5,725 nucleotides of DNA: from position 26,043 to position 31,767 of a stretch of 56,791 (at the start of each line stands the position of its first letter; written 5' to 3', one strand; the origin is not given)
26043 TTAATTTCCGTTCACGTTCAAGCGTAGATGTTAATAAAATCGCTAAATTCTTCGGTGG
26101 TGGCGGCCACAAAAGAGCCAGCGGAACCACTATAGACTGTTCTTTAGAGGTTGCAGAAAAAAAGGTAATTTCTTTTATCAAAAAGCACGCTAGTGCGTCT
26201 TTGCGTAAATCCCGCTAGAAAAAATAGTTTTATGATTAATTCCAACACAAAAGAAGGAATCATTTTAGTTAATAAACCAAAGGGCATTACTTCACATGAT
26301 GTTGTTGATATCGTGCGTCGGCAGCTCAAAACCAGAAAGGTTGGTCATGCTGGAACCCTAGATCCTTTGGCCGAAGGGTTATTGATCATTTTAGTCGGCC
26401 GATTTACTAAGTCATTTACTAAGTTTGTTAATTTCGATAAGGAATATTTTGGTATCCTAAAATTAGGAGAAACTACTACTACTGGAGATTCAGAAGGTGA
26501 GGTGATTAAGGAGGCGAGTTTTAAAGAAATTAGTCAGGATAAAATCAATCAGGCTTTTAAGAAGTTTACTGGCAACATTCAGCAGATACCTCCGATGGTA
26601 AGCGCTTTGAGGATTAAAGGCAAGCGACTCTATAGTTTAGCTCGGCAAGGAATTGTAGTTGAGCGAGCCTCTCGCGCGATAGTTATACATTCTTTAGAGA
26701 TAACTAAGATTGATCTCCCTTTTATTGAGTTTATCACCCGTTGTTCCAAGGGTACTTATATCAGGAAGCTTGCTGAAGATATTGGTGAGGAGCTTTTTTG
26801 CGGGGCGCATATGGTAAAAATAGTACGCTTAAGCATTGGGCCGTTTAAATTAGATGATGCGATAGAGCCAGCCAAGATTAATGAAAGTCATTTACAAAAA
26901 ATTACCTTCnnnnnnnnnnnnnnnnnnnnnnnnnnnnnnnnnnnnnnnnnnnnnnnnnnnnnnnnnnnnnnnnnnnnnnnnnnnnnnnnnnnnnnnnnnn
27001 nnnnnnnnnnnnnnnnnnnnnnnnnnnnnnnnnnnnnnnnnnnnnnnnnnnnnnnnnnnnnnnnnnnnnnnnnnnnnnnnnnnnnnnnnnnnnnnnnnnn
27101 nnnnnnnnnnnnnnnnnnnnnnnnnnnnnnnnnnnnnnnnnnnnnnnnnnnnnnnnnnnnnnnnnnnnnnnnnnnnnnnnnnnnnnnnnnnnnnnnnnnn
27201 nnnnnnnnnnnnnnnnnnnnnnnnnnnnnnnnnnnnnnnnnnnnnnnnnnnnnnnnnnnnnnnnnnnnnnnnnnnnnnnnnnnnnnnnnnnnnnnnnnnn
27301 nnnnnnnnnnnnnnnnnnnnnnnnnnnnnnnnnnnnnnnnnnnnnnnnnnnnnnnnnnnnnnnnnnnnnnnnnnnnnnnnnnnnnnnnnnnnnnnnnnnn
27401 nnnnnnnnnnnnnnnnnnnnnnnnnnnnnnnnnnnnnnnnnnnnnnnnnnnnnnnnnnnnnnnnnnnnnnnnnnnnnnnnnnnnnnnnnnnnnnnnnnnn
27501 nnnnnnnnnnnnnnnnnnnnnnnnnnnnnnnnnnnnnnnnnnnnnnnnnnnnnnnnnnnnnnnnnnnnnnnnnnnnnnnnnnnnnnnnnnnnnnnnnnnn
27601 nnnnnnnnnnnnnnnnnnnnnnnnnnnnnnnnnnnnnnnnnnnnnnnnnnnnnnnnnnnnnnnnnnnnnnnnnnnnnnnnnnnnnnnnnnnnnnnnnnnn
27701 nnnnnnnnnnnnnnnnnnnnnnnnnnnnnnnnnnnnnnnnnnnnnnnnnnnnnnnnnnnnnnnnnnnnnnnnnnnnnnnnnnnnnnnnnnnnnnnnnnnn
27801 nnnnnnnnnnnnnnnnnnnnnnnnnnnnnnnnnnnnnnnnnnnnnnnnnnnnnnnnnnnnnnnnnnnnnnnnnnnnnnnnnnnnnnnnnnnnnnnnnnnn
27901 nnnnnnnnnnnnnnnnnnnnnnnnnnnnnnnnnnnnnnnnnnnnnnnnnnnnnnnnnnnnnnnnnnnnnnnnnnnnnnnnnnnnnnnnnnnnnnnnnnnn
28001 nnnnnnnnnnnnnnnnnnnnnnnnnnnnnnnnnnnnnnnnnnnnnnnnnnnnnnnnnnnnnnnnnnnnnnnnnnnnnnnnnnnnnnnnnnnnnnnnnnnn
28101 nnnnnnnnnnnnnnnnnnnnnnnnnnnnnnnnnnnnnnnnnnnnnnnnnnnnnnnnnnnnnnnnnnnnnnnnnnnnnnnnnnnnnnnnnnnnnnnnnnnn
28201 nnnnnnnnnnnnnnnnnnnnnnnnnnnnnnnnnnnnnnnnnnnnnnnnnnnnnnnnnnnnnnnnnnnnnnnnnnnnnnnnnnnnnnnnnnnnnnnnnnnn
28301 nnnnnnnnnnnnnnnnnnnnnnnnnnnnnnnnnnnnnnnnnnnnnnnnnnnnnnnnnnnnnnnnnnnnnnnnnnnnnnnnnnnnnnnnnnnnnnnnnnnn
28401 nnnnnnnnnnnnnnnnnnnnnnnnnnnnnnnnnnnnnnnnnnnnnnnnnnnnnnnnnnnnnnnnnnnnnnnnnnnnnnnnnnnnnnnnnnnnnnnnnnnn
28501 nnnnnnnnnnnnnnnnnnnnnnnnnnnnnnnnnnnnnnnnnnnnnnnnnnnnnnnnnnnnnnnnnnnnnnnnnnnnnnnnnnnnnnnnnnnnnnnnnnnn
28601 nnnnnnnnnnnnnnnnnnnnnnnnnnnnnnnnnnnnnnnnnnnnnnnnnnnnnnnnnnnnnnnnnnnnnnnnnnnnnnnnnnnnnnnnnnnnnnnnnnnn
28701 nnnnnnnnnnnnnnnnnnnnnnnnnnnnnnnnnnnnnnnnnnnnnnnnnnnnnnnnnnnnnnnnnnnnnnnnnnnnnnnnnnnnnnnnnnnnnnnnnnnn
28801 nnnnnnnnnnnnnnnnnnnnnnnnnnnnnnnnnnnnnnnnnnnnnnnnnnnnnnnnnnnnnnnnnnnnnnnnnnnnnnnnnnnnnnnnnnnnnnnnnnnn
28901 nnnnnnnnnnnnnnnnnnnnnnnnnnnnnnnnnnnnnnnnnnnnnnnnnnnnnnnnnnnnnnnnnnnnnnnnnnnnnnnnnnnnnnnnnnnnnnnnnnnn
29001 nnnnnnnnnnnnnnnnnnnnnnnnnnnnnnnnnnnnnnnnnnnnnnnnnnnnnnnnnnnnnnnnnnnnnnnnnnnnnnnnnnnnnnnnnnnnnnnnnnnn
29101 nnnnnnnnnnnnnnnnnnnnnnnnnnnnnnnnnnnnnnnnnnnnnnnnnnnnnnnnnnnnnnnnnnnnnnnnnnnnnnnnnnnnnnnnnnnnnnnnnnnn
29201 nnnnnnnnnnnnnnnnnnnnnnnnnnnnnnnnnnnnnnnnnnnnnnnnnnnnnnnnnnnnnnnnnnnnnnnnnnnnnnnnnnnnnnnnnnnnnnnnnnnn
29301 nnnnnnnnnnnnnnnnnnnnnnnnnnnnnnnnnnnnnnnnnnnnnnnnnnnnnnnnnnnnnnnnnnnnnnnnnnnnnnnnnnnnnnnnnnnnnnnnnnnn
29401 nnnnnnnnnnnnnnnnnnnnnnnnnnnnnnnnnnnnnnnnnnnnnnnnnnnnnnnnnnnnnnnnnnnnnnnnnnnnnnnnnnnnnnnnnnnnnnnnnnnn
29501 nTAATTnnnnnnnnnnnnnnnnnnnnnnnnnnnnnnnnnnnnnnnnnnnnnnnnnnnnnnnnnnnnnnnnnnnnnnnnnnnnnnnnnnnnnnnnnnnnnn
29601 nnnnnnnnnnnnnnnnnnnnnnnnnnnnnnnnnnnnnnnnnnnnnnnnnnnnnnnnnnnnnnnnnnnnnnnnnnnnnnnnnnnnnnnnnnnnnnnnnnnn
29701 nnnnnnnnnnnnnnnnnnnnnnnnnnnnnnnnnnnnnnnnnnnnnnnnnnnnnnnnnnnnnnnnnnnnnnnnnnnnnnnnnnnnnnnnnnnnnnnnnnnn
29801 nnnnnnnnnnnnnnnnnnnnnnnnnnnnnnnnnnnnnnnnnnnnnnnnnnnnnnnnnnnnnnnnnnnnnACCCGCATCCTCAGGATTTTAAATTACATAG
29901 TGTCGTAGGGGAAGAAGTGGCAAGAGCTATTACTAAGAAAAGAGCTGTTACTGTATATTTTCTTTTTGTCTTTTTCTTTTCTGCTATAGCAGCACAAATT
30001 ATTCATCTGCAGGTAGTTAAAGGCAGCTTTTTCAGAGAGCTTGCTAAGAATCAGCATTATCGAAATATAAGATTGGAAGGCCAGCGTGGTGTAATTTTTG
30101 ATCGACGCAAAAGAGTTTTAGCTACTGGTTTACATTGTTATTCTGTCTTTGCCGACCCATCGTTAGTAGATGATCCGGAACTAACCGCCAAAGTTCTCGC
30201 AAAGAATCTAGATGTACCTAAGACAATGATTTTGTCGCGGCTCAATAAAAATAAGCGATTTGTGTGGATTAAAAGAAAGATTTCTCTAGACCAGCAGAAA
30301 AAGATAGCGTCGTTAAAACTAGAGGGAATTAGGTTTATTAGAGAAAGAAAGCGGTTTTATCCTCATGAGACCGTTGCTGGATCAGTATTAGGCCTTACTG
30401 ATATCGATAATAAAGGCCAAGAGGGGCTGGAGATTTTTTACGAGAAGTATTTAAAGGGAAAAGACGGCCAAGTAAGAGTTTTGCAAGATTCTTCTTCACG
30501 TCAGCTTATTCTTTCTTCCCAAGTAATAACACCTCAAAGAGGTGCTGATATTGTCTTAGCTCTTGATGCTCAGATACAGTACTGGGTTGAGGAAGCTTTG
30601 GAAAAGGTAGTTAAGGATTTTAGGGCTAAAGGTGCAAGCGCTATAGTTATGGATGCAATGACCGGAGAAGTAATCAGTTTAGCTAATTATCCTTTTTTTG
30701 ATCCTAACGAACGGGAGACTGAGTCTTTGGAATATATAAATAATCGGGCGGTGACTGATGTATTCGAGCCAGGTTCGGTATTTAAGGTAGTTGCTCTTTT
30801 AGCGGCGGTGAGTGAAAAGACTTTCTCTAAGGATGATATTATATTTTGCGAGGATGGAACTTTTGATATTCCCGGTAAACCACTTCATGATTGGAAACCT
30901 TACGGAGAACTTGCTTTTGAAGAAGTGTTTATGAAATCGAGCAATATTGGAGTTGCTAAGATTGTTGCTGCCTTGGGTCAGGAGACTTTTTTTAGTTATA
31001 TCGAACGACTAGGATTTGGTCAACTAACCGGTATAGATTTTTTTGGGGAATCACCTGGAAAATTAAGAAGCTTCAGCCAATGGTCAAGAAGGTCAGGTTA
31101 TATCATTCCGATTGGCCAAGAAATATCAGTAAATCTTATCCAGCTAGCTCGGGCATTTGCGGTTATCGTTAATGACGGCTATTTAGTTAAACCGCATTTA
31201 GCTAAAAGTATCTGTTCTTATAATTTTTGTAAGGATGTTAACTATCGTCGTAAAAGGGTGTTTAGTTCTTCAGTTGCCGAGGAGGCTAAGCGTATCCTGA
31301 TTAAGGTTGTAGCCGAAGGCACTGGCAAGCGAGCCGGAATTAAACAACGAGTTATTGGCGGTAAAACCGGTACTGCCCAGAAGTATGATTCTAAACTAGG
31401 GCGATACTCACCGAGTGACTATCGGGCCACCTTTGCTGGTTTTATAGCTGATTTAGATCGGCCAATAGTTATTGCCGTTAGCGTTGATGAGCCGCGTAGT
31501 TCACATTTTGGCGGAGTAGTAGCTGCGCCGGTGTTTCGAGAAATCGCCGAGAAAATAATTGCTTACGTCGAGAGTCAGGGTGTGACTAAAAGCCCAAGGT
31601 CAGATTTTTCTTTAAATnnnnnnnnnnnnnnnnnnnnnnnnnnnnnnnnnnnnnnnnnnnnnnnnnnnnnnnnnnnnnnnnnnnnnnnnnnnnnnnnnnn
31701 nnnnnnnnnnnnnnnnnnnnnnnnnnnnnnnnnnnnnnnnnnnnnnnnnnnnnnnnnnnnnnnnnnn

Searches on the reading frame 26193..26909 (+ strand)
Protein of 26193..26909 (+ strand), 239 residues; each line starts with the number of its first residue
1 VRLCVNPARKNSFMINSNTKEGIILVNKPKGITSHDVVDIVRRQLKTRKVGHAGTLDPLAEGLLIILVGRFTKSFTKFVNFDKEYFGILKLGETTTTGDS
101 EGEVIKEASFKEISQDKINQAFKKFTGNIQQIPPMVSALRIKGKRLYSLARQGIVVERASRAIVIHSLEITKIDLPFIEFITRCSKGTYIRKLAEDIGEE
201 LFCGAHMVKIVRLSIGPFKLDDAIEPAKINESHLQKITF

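Call 50: search_protein_families(library=pfam, proteins=[window:26193-26909:+], max_evalue=0.00001)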
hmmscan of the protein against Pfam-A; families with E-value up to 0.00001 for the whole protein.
window:26193-26909:+ (239 aa): 2 families
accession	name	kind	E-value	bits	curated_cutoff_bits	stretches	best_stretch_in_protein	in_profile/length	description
PF01509.24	TruB_N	-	1.5e-54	184.9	27.3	1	42-190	1-149/149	TruB family pseudouridylate synthase (N terminal domain)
PF16198.10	TruB_C_2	-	3.4e-09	37.2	29.3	1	191-231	1-41/66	tRNA pseudouridylate synthase B C-terminal domain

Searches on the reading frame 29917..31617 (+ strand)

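Call 50: search_protein_families(library=pfam, proteins=[window:29917-31617:+], max_evalue=0.00001)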
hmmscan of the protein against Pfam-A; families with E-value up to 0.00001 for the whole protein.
window:29917-31617:+ (567 aa): 2 families
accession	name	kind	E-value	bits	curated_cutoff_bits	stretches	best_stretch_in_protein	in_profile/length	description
PF00905.27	Transpeptidase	-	3e-68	230.7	22.1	1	241-544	2-298/299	Penicillin binding protein transpeptidase domain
PF03717.20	PBP_dimer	-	4e-18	66.9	24.4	1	54-196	3-175/180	Penicillin-binding Protein dimerisation domain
